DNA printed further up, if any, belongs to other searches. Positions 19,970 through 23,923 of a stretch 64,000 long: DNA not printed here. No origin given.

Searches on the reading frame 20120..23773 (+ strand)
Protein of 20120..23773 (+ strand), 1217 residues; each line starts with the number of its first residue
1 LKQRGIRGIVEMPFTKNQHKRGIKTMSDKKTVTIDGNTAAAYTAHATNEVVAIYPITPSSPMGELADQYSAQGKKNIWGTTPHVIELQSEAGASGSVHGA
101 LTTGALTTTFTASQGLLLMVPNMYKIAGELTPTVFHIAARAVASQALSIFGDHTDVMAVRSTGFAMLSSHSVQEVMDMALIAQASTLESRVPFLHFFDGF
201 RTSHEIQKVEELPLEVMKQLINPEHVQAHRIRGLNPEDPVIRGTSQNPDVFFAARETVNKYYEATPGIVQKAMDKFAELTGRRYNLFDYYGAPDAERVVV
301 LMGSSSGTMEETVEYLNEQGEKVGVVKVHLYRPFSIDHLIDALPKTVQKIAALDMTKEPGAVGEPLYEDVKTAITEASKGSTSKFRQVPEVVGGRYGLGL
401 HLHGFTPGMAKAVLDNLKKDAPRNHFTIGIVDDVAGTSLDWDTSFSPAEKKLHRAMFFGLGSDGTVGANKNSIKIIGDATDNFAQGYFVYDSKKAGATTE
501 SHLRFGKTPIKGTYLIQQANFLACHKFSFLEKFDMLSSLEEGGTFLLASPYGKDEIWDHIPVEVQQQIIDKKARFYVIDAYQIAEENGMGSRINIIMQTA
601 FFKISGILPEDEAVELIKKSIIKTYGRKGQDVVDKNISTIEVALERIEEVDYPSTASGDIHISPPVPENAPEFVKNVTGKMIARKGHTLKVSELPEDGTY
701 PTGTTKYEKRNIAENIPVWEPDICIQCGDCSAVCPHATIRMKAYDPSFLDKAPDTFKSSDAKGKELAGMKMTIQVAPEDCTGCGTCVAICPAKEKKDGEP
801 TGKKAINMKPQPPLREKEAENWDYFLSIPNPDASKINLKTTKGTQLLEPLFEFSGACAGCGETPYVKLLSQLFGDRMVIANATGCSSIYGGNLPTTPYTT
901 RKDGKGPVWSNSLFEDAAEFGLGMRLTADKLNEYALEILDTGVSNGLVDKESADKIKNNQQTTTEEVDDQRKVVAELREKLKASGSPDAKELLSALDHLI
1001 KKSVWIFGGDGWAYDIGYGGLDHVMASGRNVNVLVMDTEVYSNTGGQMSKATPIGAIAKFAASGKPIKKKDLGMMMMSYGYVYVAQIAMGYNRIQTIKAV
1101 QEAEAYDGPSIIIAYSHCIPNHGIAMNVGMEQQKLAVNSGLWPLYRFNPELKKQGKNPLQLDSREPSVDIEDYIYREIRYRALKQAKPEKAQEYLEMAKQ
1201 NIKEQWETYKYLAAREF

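Call 9: search_protein_families(library=pfam, proteins=[window:20120-23773:+], max_evalue=0.001)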
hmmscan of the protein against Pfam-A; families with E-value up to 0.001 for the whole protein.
window:20120-23773:+ (1217 aa): 17 families
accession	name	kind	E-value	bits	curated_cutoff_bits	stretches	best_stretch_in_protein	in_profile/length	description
PF01855.24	POR_N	-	2e-80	270.3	27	1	46-273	5-230/231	Pyruvate flavodoxin/ferredoxin oxidoreductase, thiamine diP-bdg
PF01558.24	POR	-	1.6e-28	100.4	27.4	1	461-644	1-172/173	Pyruvate ferredoxin/flavodoxin oxidoreductase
PF10371.14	EKR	-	8.4e-25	86.8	27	1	663-713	5-55/55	Domain of unknown function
PF17147.9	PFOR_II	-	4.2e-15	56.4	27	1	295-377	1-81/102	Pyruvate:ferredoxin oxidoreductase core domain II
PF12838.12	Fer4_7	-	4.2e-11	43.6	27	1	724-792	2-50/52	4Fe-4S dicluster domain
PF13237.11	Fer4_10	-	7.5e-11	42.2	25.5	1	719-791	4-53/53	4Fe-4S dicluster domain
PF12837.12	Fer4_6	-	1.8e-08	34.3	25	2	716-737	1-22/24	4Fe-4S binding domain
PF02775.26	TPP_enzyme_C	-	2.1e-08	34.5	21.9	1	1001-1113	46-150/151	Thiamine pyrophosphate enzyme, C-terminal TPP binding domain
PF13187.11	Fer4_9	-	2.7e-08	34.1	27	1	724-793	2-50/52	4Fe-4S dicluster domain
PF13183.11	Fer4_8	-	8.6e-08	33.1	27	1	723-793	4-67/68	4Fe-4S dicluster domain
PF13484.11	Fer4_16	-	2.3e-07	31.9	30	1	724-792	2-65/66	4Fe-4S double cluster binding domain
PF12797.12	Fer4_2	-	7.6e-07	29.1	24.5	0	717-735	3-21/22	4Fe-4S binding domain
PF14697.11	Fer4_21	-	1.2e-06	28.9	35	0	770-792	31-53/59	4Fe-4S dicluster domain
PF00037.32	Fer4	-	2.5e-06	27.5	21.1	2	774-792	2-20/24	4Fe-4S binding domain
PF13534.11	Fer4_17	-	2.4e-05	25.2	22.2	1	724-792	2-58/61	4Fe-4S dicluster domain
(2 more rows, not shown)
